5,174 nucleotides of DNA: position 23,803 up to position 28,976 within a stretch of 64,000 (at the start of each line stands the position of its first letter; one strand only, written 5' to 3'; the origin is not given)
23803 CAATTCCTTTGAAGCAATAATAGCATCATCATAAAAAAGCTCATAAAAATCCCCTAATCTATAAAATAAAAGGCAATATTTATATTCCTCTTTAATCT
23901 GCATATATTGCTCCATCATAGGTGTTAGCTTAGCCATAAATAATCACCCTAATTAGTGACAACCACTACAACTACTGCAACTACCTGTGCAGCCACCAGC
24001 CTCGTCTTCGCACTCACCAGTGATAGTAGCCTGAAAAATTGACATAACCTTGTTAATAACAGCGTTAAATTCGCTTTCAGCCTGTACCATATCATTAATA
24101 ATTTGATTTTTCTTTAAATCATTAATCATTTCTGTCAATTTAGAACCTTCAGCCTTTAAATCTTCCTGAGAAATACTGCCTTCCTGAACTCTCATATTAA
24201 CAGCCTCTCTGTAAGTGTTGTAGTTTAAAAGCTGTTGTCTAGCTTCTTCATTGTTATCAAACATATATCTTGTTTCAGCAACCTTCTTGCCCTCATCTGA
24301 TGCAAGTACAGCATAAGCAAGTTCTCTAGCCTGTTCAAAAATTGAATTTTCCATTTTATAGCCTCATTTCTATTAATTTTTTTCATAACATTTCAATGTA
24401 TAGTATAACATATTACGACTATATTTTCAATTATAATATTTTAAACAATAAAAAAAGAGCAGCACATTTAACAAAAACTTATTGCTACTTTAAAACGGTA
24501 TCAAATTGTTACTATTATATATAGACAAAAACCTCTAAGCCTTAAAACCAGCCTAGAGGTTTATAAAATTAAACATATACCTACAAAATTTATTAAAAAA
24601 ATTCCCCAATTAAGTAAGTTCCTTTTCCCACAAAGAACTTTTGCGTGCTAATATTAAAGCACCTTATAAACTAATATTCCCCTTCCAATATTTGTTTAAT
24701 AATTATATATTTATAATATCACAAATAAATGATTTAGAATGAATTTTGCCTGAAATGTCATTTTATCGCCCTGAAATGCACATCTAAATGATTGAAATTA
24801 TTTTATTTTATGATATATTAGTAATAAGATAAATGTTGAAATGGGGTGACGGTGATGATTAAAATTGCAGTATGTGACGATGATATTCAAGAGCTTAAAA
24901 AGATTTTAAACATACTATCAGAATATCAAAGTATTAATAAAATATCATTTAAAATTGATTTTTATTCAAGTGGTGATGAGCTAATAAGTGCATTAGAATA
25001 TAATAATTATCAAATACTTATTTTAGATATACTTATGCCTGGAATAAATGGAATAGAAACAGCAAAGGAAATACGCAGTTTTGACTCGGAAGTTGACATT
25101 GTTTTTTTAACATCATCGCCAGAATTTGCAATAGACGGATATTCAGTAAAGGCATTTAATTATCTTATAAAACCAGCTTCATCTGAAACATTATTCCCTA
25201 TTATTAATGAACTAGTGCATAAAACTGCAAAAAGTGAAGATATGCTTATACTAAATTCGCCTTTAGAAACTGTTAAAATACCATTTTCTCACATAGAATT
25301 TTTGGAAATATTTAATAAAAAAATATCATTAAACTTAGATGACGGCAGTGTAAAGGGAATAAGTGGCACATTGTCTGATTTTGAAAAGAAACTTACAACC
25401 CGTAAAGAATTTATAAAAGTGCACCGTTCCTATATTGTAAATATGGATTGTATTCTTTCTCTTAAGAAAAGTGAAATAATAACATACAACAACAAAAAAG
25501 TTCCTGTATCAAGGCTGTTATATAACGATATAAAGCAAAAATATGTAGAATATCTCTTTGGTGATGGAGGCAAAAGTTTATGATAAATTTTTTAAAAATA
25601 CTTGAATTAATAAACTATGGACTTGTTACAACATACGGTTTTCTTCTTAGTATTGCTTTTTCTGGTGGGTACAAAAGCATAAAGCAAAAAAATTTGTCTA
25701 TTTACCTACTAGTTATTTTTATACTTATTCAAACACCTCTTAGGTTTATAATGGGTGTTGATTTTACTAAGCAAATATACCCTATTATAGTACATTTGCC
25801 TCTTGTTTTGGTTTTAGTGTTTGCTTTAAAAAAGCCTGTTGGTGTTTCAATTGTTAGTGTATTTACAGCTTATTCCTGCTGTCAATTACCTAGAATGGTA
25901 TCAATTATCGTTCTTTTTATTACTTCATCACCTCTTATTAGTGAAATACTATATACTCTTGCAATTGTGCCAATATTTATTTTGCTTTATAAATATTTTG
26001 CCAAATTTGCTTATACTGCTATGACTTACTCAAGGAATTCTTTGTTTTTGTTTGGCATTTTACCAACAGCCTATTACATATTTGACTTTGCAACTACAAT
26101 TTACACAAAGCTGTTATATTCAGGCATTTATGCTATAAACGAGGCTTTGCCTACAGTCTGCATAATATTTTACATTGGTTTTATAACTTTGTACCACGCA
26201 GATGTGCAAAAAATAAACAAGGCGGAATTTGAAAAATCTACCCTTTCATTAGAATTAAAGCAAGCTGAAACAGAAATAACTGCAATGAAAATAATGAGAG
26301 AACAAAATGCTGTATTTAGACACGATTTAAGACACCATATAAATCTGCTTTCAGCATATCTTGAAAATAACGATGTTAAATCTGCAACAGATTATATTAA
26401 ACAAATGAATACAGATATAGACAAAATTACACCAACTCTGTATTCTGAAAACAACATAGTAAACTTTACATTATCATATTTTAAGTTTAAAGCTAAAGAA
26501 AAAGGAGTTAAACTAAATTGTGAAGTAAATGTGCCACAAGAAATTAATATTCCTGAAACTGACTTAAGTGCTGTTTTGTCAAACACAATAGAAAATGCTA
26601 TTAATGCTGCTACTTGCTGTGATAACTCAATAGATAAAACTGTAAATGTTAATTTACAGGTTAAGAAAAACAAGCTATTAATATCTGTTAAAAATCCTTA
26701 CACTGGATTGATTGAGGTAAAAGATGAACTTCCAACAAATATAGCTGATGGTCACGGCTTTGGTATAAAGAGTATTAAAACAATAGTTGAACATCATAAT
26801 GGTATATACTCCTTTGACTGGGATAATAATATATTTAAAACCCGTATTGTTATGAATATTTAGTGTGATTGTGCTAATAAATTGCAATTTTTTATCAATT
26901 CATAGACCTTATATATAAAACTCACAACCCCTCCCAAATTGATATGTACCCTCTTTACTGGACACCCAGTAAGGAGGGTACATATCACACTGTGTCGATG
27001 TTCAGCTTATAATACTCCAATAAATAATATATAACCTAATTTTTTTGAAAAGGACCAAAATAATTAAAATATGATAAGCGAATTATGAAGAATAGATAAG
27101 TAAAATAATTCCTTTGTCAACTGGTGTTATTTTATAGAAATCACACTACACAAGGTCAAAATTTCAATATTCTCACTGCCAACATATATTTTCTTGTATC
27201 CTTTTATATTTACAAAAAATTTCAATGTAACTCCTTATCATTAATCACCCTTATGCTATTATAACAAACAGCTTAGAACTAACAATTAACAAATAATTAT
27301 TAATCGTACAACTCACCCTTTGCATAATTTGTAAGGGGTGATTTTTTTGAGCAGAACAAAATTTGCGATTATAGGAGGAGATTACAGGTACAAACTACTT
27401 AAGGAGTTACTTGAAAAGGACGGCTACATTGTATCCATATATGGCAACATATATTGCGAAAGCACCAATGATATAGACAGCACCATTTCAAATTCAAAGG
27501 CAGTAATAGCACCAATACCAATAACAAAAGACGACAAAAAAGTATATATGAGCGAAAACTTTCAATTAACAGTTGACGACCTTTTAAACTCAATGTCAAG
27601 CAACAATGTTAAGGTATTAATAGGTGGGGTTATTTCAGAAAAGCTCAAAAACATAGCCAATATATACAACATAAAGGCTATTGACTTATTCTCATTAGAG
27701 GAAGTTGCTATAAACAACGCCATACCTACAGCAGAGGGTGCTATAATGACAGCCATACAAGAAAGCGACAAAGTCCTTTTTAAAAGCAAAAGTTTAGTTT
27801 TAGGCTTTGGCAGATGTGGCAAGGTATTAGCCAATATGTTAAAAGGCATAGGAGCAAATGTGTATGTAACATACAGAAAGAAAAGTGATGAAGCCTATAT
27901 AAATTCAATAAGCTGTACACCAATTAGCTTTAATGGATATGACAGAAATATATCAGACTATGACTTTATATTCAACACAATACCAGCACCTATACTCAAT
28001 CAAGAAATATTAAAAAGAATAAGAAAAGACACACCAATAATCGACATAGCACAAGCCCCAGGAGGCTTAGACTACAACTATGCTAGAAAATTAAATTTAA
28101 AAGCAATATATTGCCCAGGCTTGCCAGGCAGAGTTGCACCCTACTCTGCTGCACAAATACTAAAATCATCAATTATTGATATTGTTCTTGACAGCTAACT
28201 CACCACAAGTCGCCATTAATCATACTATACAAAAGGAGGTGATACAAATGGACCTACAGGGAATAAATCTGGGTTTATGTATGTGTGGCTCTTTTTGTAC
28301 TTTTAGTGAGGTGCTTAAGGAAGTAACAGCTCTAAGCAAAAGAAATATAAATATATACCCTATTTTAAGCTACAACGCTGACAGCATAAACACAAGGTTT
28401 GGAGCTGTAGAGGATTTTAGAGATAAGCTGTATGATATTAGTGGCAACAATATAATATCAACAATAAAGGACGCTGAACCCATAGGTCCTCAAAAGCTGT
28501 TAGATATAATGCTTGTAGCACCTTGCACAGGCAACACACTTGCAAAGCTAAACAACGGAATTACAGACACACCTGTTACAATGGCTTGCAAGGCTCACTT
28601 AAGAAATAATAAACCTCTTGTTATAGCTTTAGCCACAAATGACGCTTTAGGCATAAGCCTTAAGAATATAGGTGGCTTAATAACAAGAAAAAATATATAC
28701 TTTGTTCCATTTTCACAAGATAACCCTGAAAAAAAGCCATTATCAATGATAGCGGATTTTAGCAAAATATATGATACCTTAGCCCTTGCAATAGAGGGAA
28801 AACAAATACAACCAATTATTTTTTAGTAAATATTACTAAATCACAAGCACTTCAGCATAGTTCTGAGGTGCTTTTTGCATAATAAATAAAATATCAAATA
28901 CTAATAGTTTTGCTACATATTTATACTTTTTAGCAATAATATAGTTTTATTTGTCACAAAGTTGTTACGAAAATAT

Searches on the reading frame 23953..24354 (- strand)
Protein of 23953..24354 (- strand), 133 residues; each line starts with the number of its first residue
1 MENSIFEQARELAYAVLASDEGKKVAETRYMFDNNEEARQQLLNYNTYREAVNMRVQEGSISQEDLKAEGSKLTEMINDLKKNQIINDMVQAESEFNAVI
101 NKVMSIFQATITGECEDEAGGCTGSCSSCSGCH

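Call 49: search_protein_families(library=pfam, proteins=[window:23953-24354:-])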
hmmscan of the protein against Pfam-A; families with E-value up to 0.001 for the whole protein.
window:23953-24354:- (133 aa): 1 family
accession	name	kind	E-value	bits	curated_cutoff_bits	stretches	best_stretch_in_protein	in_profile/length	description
PF06133.16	Com_YlbF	-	2.6e-14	54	23.9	1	5-111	1-104/105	Control of competence regulator ComK, YlbF/YmcA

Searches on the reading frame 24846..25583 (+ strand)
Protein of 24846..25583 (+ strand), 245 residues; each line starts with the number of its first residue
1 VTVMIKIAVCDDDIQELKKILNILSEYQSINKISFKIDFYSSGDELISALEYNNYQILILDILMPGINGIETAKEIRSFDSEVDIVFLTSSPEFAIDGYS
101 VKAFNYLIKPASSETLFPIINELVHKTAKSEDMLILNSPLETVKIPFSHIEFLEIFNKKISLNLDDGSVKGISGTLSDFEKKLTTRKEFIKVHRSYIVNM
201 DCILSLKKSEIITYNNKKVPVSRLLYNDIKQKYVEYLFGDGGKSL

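Call 11: search_protein_families(library=pfam, proteins=[window:24846-25583:+])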
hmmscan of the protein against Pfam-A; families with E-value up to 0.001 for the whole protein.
window:24846-25583:+ (245 aa): 2 families
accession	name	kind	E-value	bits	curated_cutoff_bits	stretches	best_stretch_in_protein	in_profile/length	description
PF04397.21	LytTR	-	9.5e-17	61.5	22.6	1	142-232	3-96/98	LytTr DNA-binding domain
PF00072.30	Response_reg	-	3.3e-16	59.9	30.2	1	8-119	2-109/111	Response regulator receiver domain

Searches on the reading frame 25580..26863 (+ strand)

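Call 11: search_protein_families(library=pfam, proteins=[window:25580-26863:+])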
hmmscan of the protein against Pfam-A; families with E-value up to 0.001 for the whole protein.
window:25580-26863:+ (427 aa): 3 families
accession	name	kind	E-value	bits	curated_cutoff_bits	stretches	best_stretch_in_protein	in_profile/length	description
PF14501.12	HATPase_c_5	-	2.5e-18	66.3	22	1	326-425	3-101/102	GHKL domain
PF02518.31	HATPase_c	-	8e-05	23.5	26.4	1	326-408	3-89/111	Histidine kinase-, DNA gyrase B-, and HSP90-like ATPase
PF14689.11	SPOB_a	-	0.00027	20.9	28.1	1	237-281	7-54/62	Sensor_kinase_SpoOB-type, alpha-helical domain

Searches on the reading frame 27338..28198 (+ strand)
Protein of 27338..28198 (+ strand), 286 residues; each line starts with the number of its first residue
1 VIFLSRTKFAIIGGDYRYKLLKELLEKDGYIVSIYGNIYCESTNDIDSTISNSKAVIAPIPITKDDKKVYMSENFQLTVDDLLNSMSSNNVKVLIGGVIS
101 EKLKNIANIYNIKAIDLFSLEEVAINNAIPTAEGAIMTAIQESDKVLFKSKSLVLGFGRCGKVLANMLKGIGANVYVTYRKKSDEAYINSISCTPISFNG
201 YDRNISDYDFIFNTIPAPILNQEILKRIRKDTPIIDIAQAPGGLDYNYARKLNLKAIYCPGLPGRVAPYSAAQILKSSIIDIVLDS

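Call 11: search_protein_families(library=pfam, proteins=[window:27338-28198:+])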
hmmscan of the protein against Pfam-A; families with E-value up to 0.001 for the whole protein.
window:27338-28198:+ (286 aa): 3 families
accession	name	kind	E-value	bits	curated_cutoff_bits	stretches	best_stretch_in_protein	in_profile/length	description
PF16924.11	DpaA_N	-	2.1e-20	73.5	29.2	1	8-118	1-116/116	Dipicolinate synthase subunit A N-terminal domain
PF02826.25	2-Hacid_dh_C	-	7.2e-08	32.4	25.1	1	146-239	33-128/178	D-isomer specific 2-hydroxyacid dehydrogenase, NAD binding domain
PF01262.27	AlaDh_PNT_C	-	0.00072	19.5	23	0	149-243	28-134/214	Alanine dehydrogenase/PNT, C-terminal domain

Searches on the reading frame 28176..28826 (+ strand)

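Call 11: search_protein_families(library=pfam, proteins=[window:28176-28826:+])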
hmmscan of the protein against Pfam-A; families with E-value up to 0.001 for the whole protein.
window:28176-28826:+ (216 aa): 1 family
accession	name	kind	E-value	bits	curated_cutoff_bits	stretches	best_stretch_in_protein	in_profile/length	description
PF02441.25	Flavoprotein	-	2.6e-28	99.1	22.7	1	31-191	2-145/162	Flavoprotein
